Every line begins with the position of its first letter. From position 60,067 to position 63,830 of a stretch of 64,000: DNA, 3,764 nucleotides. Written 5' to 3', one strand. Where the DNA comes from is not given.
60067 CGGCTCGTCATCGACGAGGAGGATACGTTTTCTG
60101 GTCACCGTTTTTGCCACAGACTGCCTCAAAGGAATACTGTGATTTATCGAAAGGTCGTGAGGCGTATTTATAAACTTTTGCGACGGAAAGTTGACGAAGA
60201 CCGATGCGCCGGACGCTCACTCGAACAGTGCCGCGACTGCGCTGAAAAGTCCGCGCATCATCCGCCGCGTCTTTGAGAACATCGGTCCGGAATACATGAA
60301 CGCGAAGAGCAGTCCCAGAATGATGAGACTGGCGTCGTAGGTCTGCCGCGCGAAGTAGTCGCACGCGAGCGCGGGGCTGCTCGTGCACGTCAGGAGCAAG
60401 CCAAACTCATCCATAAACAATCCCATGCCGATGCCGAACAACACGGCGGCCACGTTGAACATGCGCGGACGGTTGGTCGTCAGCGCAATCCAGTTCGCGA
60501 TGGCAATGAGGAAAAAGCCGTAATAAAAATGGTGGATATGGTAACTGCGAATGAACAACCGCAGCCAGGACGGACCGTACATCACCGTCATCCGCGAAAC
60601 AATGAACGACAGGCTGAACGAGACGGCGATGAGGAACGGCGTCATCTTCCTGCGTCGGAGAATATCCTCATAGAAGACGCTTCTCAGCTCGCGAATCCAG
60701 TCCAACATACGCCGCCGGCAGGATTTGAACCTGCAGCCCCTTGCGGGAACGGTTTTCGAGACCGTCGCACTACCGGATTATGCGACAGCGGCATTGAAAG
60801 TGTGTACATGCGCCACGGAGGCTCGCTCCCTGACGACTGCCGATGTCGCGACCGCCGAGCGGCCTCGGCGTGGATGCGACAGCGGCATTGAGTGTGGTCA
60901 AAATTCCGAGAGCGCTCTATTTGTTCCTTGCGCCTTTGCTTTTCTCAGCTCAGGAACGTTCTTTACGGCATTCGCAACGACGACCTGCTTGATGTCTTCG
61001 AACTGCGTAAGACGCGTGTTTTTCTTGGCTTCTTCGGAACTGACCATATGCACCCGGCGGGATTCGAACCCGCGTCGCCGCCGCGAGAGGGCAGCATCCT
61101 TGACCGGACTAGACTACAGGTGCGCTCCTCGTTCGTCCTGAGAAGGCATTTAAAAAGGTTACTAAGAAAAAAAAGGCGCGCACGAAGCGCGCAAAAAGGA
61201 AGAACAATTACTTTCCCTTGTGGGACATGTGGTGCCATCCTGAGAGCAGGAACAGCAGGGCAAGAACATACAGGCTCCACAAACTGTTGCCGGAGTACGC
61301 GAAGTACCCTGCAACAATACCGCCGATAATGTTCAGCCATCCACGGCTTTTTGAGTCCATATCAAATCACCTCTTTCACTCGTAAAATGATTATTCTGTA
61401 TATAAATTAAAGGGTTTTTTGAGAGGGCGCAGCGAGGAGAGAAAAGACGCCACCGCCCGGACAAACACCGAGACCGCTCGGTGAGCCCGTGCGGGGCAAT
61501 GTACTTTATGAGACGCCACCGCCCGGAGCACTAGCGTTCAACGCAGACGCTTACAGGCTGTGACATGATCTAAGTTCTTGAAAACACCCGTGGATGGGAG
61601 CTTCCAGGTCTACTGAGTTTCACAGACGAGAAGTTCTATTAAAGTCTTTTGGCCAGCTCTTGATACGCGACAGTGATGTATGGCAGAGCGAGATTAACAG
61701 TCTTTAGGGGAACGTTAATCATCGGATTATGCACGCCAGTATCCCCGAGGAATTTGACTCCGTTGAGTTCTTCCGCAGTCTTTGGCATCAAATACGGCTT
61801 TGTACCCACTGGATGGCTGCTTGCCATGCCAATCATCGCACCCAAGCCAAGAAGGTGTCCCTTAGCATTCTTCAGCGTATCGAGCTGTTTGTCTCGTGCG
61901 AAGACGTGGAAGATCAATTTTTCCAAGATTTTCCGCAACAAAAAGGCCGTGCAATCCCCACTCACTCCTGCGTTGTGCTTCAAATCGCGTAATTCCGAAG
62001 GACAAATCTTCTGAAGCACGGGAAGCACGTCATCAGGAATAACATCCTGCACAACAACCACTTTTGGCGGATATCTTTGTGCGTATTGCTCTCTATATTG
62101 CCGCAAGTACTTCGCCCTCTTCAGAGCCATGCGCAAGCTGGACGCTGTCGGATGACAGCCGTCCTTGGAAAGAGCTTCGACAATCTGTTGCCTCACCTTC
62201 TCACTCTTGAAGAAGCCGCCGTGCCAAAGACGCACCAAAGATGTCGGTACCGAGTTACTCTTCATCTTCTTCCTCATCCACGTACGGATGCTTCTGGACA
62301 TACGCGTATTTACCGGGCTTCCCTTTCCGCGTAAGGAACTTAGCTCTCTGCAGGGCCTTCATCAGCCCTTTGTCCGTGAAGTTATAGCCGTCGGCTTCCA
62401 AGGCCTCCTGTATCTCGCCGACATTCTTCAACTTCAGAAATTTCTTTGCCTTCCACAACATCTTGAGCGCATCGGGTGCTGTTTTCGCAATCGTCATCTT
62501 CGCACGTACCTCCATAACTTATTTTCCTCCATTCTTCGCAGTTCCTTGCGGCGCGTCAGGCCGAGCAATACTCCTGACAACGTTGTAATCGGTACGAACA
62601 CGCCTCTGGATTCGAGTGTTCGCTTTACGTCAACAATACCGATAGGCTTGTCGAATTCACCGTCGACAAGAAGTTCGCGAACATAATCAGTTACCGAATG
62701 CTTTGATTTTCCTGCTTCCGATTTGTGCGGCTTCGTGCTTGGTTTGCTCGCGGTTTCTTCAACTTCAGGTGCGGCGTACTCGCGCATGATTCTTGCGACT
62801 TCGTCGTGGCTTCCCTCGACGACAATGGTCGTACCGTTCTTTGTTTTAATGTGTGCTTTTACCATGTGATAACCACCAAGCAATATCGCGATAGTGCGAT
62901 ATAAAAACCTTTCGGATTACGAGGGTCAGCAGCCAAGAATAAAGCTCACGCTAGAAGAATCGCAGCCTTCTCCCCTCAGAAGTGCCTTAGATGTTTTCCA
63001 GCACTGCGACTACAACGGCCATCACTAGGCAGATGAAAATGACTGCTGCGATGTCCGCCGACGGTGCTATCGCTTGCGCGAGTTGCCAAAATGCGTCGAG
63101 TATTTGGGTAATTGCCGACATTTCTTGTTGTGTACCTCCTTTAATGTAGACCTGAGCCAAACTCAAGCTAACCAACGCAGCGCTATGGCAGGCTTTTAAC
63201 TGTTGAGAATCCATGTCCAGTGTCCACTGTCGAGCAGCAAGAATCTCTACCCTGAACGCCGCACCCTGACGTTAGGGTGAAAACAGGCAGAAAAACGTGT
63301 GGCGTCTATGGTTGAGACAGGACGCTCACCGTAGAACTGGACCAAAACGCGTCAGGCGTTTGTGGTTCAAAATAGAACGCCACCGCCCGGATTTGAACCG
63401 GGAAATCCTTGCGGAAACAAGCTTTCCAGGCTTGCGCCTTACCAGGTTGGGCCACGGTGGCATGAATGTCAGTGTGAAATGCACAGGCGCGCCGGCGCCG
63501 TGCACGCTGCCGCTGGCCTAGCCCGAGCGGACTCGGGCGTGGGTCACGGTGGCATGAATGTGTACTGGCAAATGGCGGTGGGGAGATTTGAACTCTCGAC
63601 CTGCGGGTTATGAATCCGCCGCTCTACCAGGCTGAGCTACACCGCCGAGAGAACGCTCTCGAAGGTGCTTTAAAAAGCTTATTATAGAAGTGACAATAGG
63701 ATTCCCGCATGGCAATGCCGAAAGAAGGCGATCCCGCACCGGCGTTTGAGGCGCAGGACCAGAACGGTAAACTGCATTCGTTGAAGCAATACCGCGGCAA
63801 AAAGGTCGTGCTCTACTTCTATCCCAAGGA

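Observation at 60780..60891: Same architecture at tRNA-Ser(CGA): an 18-nt 5'-end duplication around a homologous 76-nt insert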

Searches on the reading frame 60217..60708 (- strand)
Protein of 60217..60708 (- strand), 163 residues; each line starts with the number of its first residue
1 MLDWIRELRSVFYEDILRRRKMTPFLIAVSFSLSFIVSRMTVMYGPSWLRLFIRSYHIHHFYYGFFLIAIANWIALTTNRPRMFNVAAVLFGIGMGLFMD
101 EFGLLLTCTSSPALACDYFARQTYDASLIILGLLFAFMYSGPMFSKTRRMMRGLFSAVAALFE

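Call 13: find_encoding_contigs(protein=window:60217-60708:-, flank=10000, max_places=10)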
Protein window:60217-60708:- (163 aa): 4 contigs read that carry it; 2 places shown.
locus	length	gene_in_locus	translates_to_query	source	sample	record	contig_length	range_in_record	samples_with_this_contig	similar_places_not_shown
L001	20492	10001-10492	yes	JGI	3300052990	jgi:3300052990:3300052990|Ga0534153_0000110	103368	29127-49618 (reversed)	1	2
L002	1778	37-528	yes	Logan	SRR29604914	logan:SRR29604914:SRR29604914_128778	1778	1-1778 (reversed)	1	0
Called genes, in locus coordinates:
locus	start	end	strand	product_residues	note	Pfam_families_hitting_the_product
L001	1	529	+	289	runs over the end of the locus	PF13292:DXP_synthase_N, PF00456:Transketolase_N, PF00676:E1_dh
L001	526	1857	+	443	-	PF02779:Transket_pyr, PF02780:Transketolase_C, PF17147:PFOR_II (weak)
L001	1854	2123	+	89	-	-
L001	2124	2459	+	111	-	PF00085:Thioredoxin (weak)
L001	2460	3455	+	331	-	PF00389:2-Hacid_dh, PF02826:2-Hacid_dh_C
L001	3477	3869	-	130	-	PF08570:DUF1761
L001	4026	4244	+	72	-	PF15511:CENP-T_C (weak), PF00125:Histone (weak), PF00808:CBFD_NFYB_HMF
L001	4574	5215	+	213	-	PF00702:Hydrolase, PF12710:HAD (weak), PF13344:Hydrolase_6 (faint), PF13419:HAD_2, PF13242:Hydrolase_like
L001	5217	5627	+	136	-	PF11969:DcpS_C, PF01230:HIT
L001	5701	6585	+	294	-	-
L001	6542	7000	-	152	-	PF08534:Redoxin, PF00578:AhpC-TSA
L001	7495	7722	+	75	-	-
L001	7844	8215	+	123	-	-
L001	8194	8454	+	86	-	-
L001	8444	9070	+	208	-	-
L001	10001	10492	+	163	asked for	-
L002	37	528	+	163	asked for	-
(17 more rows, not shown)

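Call 19: search_protein_families(library=pfam, proteins=[window:60217-60708:-], max_evalue=1)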
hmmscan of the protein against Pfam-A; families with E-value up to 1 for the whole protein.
window:60217-60708:- (163 aa): 0 families

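Call 50: find_homologous_proteins(query=window:60217-60708:-, max_evalue=1e-10)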
Query window:60217-60708:- (163 aa): 43 proteins with E <= 1e-10 among 495 candidates.
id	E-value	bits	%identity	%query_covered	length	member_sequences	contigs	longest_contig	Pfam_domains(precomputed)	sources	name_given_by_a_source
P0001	2.5e-101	354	100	100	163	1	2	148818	-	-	-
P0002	4.5e-65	236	67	91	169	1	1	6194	-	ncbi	-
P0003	2.0e-64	234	66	94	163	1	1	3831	-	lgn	-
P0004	2.6e-64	234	66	93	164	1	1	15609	-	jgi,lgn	jgi:hypothetical protein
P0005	2.5e-62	228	64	91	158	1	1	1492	-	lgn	-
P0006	3.0e-62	227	64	90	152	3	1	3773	-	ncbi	-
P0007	1.0e-60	222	58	98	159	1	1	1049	-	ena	-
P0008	1.8e-60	222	58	94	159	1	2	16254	-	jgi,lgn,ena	-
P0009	2.0e-60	221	64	91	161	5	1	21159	-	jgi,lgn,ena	-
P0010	3.5e-60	221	62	93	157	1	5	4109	-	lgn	-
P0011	3.5e-60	221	61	93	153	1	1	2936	-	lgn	-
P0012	4.5e-60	220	60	93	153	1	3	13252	-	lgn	-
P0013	5.6e-60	220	62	91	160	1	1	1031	-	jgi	jgi:hypothetical protein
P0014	9.5e-60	219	62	94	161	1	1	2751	-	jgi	jgi:hypothetical protein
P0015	9.7e-59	216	61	93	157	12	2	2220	-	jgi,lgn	-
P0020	4.2e-56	207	62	92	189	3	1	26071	-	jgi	jgi:hypothetical protein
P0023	1.2e-55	206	57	95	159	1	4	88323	-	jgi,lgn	jgi:hypothetical protein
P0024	1.4e-55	206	60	94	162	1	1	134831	-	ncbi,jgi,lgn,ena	-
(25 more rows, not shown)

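Call 51: find_encoding_contigs(protein=P0004, flank=3000, max_places=3)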
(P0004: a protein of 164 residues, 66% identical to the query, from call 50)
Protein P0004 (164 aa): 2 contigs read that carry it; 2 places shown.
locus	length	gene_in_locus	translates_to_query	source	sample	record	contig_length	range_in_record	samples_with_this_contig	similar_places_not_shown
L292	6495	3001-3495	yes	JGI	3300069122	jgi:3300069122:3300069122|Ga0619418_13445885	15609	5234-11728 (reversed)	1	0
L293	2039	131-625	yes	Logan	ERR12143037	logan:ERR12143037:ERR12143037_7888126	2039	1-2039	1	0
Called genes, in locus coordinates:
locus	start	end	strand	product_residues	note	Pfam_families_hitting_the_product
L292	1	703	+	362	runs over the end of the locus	PF01594:AI-2E_transport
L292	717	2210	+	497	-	PF02885:Glycos_trans_3N, PF00591:Glycos_transf_3, PF07831:PYNP_C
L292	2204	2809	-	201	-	PF00520:Ion_trans (weak)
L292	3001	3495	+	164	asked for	-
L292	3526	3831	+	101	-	PF07885:Ion_trans_2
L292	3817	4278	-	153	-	PF00293:NUDIX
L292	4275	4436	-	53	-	PF03966:Trm112p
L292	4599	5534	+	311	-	PF08271:Zn_Ribbon_TF, PF00382:TFIIB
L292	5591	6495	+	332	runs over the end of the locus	PF00149:Metallophos, PF12850:Metallophos_2 (weak)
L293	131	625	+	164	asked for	-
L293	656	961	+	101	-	PF07885:Ion_trans_2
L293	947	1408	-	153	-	PF00293:NUDIX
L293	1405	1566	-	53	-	PF03966:Trm112p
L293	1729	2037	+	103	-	?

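Call 52: find_encoding_contigs(protein=P0009, flank=3000, max_places=3)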
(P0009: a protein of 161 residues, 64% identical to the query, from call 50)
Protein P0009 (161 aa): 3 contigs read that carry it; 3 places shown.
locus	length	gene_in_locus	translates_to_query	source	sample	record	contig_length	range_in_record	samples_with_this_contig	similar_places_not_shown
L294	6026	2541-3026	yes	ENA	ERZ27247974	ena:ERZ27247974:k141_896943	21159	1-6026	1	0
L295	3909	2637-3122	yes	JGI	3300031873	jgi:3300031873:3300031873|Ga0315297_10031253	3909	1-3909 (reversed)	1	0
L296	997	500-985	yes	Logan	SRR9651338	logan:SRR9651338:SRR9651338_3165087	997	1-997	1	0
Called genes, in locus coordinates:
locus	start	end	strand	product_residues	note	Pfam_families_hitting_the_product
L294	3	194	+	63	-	?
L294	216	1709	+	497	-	PF02885:Glycos_trans_3N, PF00591:Glycos_transf_3, PF07831:PYNP_C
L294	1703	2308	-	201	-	PF00520:Ion_trans (weak)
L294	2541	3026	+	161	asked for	-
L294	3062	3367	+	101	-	PF07885:Ion_trans_2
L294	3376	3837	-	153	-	PF00293:NUDIX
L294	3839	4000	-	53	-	PF03966:Trm112p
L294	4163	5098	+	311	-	PF08271:Zn_Ribbon_TF, PF00382:TFIIB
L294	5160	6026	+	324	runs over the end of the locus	PF00149:Metallophos, PF12850:Metallophos_2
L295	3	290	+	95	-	?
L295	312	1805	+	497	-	PF02885:Glycos_trans_3N, PF00591:Glycos_transf_3, PF07831:PYNP_C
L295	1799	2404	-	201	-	PF00520:Ion_trans (weak)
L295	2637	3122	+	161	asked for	-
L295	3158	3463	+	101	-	PF07885:Ion_trans_2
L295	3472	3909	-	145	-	?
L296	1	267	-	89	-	?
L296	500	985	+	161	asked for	-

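Call 53: find_encoding_contigs(protein=P0002, flank=3000, max_places=3)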
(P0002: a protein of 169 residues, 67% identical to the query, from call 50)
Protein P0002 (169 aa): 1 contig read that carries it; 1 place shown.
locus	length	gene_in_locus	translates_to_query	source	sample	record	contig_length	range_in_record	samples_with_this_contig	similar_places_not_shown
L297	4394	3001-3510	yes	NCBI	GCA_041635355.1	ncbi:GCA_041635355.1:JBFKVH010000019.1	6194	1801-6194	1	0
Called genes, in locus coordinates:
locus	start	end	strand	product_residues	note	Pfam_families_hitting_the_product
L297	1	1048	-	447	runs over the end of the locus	PF00890:FAD_binding_2 (faint), PF01134:GIDA (faint), PF01262:AlaDh_PNT_C (faint), PF07992:Pyr_redox_2, PF13434:Lys_Orn_oxgnase (faint), PF13738:Pyr_redox_3, PF00070:Pyr_redox, PF02852:Pyr_redox_dim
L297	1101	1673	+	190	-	-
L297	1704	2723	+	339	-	-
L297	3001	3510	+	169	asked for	-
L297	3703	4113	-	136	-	PF11969:DcpS_C, PF01230:HIT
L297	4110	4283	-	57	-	PF01294:Ribosomal_L13e (weak)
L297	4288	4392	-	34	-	?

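Call 55: find_encoding_contigs(protein=P0024, flank=1500, max_places=4)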
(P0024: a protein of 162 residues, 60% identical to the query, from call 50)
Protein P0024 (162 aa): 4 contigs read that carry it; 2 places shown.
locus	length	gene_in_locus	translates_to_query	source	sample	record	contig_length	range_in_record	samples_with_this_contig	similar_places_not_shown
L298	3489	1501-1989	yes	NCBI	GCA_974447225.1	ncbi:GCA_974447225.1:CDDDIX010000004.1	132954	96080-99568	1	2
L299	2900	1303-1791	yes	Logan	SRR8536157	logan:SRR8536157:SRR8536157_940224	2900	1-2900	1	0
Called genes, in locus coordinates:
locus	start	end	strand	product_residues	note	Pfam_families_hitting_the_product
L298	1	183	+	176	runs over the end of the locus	-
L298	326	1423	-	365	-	-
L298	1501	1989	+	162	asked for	-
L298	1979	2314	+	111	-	PF07885:Ion_trans_2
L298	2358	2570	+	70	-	PF04070:DUF378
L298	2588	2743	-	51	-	PF03966:Trm112p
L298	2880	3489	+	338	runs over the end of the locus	PF08271:Zn_Ribbon_TF, PF00382:TFIIB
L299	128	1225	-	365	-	-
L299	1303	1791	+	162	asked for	-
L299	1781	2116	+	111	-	PF07885:Ion_trans_2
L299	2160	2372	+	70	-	PF04070:DUF378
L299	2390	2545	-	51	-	PF03966:Trm112p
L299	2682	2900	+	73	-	?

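Call 56: find_encoding_contigs(protein=P0023, flank=1500, max_places=4)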
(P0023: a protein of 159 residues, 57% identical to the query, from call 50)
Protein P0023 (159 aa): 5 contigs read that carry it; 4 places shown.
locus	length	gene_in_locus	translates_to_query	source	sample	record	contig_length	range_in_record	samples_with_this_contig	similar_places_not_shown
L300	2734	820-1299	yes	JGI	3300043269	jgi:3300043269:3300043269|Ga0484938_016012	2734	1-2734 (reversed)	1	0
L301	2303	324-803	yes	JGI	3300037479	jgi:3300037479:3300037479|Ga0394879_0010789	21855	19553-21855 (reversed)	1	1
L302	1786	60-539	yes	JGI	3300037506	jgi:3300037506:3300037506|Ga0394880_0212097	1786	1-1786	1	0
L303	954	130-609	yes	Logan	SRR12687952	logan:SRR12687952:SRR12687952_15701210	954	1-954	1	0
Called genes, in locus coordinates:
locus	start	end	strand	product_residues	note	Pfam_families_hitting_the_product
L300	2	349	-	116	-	?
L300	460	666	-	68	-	-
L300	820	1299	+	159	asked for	-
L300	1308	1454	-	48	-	-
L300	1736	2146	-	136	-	PF11969:DcpS_C, PF01230:HIT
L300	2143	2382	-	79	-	-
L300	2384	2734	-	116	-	?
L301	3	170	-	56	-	?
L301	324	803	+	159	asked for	-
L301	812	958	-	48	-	-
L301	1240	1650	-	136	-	PF11969:DcpS_C, PF01230:HIT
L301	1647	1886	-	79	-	-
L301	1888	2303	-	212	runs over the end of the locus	PF00702:Hydrolase, PF12710:HAD, PF13419:HAD_2, PF13242:Hydrolase_like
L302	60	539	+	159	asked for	-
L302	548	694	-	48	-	-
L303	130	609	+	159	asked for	-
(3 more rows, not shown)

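Call 57: find_encoding_contigs(protein=P0020, flank=1500, max_places=4)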
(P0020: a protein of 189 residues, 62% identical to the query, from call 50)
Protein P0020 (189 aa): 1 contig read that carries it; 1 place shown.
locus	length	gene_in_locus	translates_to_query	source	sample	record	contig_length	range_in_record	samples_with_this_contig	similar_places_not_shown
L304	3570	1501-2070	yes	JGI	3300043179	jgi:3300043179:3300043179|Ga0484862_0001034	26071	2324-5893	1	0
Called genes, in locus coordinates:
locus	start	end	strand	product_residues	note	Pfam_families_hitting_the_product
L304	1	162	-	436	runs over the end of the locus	PF00589:Phage_integrase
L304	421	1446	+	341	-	-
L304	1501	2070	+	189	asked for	-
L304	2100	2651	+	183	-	PF09335:VTT_dom (weak)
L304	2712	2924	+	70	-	PF04070:DUF378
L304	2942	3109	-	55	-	PF03966:Trm112p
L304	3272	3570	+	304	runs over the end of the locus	PF08271:Zn_Ribbon_TF, PF00382:TFIIB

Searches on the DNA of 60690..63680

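Call 30: search_rna_families(source=window, start=60690, end=63680, threshold=evalue, max_evalue=10)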
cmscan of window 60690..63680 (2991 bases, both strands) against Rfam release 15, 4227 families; matches with E-value up to 10: 12.
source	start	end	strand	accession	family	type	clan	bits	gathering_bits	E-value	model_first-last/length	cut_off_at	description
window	63573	63646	-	RF00005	tRNA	Gene; tRNA;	CL00001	63.7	29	7.8e-13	1-71/71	no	tRNA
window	61049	61123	-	RF00005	tRNA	Gene; tRNA;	CL00001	58.2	29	2.6e-11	1-71/71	no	tRNA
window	60710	60792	-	RF00005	tRNA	Gene; tRNA;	CL00001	57.8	29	3.3e-11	1-71/71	no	tRNA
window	63378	63461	-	RF00005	tRNA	Gene; tRNA;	CL00001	54.9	29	2.1e-10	1-71/71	no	tRNA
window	61160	61225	-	RF02454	ncr982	Gene; sRNA;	-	24.8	50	1.4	1-79/79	no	Bacillus sRNA ncr982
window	61048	61123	+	RF04354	Plastid-ycf2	Cis-reg;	-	22.5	65.7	0.19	1-75/75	no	Plastid-ycf2 5UTR RNA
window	63379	63418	-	RF01684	mascRNA-menRNA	Gene;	-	20.5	42.5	0.73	1-56/56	no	MALAT1-associated small cytoplasmic RNA/MEN beta RNA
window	61055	61112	+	RF04351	Plastid-psbl-rps4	Cis-reg;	-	19.1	68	1.2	1-53/53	no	Plastid-psbl-rps4 3UTR RNA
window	61017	61112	-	RF00233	Tymo_tRNA-like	Cis-reg;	-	18.1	40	1.2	1-84/84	no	Tymovirus/Pomovirus/Furovirus tRNA-like 3' UTR element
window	60881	60933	-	RF01618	ceN114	Gene; snRNA; snoRNA; CD-box;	-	17.8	44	5.8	1-63/63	no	Nematode snoRNA ceN114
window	61168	61228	-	RF02784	SorX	Gene; sRNA;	-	17.7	46.6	0.67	1-73/73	no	Singlet oxygen resistance RNA X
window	62349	62368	-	RF01151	snoU82P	Gene; snRNA; snoRNA; CD-box;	-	13.5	42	3.5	1-55/55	no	Small nucleolar RNA U82P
